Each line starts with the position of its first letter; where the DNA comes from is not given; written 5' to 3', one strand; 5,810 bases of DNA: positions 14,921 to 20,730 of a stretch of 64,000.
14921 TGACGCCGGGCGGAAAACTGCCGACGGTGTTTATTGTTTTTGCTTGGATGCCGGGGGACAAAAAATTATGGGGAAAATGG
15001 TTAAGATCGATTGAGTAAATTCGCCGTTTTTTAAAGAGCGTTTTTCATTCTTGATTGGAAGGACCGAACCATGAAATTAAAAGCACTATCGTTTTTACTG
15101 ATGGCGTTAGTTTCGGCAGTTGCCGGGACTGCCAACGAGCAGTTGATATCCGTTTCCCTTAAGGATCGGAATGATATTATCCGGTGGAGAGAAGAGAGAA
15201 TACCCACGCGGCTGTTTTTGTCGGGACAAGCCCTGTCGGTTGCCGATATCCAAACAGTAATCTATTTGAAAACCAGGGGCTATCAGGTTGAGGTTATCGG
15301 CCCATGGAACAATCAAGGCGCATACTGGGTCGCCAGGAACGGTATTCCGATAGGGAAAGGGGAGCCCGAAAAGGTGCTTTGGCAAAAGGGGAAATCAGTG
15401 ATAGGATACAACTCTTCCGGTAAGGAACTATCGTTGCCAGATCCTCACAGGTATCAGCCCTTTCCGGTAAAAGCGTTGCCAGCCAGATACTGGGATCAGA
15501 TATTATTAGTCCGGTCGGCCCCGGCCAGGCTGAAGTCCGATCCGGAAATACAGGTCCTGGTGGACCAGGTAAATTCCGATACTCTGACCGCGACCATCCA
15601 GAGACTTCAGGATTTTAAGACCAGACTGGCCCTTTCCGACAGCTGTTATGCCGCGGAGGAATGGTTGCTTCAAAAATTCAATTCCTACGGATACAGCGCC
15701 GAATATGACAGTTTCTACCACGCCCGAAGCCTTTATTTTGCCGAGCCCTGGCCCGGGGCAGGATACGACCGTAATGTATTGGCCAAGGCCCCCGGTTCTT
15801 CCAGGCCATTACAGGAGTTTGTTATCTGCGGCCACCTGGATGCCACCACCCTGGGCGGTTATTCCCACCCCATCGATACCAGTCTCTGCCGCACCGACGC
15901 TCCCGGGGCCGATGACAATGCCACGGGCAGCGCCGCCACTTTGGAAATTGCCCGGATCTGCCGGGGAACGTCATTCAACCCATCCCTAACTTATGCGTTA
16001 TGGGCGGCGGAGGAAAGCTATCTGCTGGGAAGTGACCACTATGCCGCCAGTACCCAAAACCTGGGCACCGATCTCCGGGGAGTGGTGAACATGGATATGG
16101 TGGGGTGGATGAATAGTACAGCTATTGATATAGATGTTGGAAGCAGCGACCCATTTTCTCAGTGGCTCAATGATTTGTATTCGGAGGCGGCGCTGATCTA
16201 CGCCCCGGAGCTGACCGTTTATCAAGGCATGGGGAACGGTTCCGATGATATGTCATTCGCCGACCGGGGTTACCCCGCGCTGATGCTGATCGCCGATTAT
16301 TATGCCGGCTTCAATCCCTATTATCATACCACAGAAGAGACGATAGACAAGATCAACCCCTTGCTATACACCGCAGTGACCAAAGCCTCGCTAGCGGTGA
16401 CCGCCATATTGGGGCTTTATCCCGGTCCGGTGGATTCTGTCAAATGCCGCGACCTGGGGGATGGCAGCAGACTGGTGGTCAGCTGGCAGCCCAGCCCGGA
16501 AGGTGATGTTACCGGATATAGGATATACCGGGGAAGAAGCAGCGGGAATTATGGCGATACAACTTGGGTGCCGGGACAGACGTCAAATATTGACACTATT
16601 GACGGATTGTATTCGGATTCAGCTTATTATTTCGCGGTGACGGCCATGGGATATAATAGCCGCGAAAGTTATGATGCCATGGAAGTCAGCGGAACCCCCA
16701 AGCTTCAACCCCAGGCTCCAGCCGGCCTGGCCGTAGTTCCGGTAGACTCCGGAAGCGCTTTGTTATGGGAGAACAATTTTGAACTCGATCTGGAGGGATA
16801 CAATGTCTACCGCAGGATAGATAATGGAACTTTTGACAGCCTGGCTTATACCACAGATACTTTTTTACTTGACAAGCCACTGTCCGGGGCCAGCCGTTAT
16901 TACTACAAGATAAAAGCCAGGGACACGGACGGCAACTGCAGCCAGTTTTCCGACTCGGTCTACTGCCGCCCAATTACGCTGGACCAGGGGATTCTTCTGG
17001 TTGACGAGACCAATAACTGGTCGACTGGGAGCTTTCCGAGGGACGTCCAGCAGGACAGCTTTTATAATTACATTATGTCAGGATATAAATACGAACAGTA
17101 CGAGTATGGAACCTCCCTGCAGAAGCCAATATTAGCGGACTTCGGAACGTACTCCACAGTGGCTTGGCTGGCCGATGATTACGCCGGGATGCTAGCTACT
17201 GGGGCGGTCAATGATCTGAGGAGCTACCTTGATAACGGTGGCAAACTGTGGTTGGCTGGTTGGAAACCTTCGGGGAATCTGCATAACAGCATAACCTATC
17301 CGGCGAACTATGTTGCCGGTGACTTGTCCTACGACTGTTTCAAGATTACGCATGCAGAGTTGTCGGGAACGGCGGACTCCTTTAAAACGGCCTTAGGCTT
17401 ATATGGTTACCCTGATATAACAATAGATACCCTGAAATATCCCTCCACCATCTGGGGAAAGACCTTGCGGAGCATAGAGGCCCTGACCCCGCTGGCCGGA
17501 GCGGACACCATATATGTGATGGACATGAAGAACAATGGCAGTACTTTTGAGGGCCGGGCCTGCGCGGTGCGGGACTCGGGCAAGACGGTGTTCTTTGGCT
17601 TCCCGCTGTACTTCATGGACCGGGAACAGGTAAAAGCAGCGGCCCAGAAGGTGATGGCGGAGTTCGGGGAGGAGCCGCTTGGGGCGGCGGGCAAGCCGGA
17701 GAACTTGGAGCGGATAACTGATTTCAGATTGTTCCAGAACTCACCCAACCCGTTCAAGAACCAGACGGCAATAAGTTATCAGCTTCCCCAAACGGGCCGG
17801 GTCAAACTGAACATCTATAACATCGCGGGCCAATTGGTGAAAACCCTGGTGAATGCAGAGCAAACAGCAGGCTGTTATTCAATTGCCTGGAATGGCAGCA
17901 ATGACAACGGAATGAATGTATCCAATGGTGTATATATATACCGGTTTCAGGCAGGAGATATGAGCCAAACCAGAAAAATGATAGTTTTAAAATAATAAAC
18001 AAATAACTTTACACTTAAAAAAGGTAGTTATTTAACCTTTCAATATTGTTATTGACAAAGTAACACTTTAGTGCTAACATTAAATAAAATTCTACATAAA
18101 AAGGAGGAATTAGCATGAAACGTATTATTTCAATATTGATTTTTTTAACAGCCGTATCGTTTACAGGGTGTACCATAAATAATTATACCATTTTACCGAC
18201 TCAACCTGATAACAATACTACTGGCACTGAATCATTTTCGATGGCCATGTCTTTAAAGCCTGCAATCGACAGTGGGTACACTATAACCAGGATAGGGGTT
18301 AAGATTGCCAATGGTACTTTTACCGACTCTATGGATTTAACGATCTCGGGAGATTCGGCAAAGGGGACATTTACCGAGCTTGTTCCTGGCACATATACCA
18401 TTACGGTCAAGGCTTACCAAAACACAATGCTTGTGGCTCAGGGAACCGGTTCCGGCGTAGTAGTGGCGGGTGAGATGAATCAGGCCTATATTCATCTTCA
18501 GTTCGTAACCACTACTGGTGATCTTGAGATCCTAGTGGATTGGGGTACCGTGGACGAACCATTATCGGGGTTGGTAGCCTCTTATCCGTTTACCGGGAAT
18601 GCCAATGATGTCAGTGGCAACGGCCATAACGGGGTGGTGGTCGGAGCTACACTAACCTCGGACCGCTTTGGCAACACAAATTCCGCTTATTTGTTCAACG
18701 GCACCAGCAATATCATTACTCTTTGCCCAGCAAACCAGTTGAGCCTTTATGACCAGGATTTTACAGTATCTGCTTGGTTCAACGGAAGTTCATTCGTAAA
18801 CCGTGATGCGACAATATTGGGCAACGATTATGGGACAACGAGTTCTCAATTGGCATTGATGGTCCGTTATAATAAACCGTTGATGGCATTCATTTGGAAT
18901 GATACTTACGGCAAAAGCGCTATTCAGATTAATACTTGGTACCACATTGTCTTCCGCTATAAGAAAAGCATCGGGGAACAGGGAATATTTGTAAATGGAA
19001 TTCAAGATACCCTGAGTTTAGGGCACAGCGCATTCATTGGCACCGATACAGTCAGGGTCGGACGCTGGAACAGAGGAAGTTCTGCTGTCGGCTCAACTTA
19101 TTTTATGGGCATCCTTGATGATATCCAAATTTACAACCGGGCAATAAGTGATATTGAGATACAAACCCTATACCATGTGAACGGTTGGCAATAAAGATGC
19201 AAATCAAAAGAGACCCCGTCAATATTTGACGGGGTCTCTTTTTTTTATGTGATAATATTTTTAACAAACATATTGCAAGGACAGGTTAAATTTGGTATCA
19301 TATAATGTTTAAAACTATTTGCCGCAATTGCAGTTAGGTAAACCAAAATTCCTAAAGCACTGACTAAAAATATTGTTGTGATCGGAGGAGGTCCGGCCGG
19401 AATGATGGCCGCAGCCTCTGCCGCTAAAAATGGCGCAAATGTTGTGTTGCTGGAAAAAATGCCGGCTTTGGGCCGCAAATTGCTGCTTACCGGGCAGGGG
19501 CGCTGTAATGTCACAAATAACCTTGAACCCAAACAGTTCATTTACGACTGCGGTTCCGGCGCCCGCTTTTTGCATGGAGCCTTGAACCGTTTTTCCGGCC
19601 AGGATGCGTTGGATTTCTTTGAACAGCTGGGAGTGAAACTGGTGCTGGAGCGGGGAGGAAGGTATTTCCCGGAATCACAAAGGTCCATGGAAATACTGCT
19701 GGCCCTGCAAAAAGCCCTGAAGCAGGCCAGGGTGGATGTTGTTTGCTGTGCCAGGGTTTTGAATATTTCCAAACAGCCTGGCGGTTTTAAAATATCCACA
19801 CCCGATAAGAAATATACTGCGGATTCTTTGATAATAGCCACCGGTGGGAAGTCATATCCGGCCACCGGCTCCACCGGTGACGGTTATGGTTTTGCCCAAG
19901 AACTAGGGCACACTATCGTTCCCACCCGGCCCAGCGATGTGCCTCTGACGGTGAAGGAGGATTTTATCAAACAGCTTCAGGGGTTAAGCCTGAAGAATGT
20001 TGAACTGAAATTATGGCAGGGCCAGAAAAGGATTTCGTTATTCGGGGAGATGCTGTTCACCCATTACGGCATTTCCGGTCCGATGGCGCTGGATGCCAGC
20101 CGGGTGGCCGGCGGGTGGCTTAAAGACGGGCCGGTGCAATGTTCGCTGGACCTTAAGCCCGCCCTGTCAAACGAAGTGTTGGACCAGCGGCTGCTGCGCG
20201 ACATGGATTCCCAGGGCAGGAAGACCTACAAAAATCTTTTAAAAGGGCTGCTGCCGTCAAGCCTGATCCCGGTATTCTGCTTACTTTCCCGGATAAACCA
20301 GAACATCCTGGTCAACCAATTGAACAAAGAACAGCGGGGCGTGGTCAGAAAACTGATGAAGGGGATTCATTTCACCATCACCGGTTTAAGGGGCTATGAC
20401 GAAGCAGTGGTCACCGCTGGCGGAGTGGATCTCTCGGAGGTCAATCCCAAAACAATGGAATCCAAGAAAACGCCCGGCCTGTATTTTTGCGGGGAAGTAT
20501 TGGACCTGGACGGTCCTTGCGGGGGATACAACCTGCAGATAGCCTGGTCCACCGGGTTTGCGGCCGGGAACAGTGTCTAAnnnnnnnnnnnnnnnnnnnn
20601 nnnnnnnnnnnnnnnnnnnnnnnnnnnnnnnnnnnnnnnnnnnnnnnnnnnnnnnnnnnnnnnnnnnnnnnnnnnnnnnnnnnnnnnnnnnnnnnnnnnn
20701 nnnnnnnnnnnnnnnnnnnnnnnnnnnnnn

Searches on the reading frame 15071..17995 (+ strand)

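Call 6: search_protein_families(library=pfam, proteins=[window:15071-17995:+])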
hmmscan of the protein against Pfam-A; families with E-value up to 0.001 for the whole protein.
window:15071-17995:+ (974 aa): 5 families
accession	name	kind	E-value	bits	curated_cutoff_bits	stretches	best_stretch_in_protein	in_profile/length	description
PF04389.22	Peptidase_M28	-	4e-33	115.2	21.3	1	235-442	1-191/193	Peptidase family M28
PF13860.13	FlgD_ig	-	8.5e-11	42.1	27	1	901-959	14-73/79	FlgD Ig-like domain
PF00041.27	fn3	-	1.5e-09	38.3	25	1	453-526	2-69/84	Fibronectin type III domain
PF18962.6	Por_Secre_tail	-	1.1e-07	32.5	27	1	892-972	3-75/75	Secretion system C-terminal sorting domain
PF01546.33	Peptidase_M20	-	0.00076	19.9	24.6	0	274-426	27-189/206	Peptidase family M20/M25/M40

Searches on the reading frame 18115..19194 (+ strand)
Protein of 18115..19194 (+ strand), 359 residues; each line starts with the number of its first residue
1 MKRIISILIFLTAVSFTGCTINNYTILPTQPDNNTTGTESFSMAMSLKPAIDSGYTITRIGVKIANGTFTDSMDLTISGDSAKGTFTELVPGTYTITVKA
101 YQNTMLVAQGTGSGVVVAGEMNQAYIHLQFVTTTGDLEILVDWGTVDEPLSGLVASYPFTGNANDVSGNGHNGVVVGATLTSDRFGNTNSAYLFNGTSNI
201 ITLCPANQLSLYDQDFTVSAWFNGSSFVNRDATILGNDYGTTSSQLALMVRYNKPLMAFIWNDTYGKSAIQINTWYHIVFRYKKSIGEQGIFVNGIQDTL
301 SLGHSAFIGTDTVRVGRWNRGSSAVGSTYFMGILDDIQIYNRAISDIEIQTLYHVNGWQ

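Call 6: search_protein_families(library=pfam, proteins=[window:18115-19194:+])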
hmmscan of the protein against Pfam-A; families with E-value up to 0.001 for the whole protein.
window:18115-19194:+ (359 aa): 2 families
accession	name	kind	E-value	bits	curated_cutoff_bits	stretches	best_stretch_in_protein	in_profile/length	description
PF13385.13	Laminin_G_3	-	8.7e-16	58.8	27.6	1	197-350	3-151/151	Concanavalin A-like lectin/glucanases superfamily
PF02973.23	Sialidase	-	0.00035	20.6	26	1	289-351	119-183/189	Sialidase, N-terminal domain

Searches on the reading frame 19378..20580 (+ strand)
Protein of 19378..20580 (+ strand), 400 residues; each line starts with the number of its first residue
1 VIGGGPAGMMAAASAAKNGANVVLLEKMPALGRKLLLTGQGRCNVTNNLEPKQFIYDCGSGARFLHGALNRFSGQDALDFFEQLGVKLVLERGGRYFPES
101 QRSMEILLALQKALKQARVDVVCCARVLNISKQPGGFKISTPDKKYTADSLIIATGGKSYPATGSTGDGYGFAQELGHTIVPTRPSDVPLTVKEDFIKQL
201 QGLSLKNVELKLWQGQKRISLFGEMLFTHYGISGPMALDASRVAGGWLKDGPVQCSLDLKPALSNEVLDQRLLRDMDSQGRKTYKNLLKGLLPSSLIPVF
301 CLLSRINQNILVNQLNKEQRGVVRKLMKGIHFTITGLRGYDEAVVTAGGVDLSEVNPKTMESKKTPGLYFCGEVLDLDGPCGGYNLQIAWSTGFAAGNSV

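Call 6: search_protein_families(library=pfam, proteins=[window:19378-20580:+])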
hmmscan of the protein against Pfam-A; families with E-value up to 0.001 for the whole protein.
window:19378-20580:+ (400 aa): 9 families
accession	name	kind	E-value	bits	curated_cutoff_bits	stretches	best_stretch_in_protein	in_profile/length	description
PF03486.20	HI0933_like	-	4.9e-85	285.3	50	1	2-398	6-243/244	HI0933-like protein Rossmann domain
PF22780.1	HI0933_like_1st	-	2.6e-36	125.4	27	1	184-345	1-165/165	HI0933-like protein barrel and H2TH domain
PF13738.12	Pyr_redox_3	-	5.1e-12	46.1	30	1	102-162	79-139/305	Pyridine nucleotide-disulphide oxidoreductase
PF00890.30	FAD_binding_2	-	7e-09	35.8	20.4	1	2-95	5-108/414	FAD binding domain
PF07992.20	Pyr_redox_2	-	9.7e-09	35.5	26.1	1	2-162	6-114/291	Pyridine nucleotide-disulphide oxidoreductase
PF01266.30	DAO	-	1.8e-08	34.7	27.9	0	92-161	135-208/353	FAD dependent oxidoreductase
PF12831.13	FAD_oxidored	-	2.6e-08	34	27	1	2-133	5-117/416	FAD dependent oxidoreductase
PF01134.28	GIDA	-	1.1e-05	25.2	22.1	0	2-26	5-29/391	Glucose inhibited division protein A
PF13450.12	NAD_binding_8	-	1.4e-05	25.7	21.9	1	2-39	2-33/68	NAD(P)-binding Rossmann-like domain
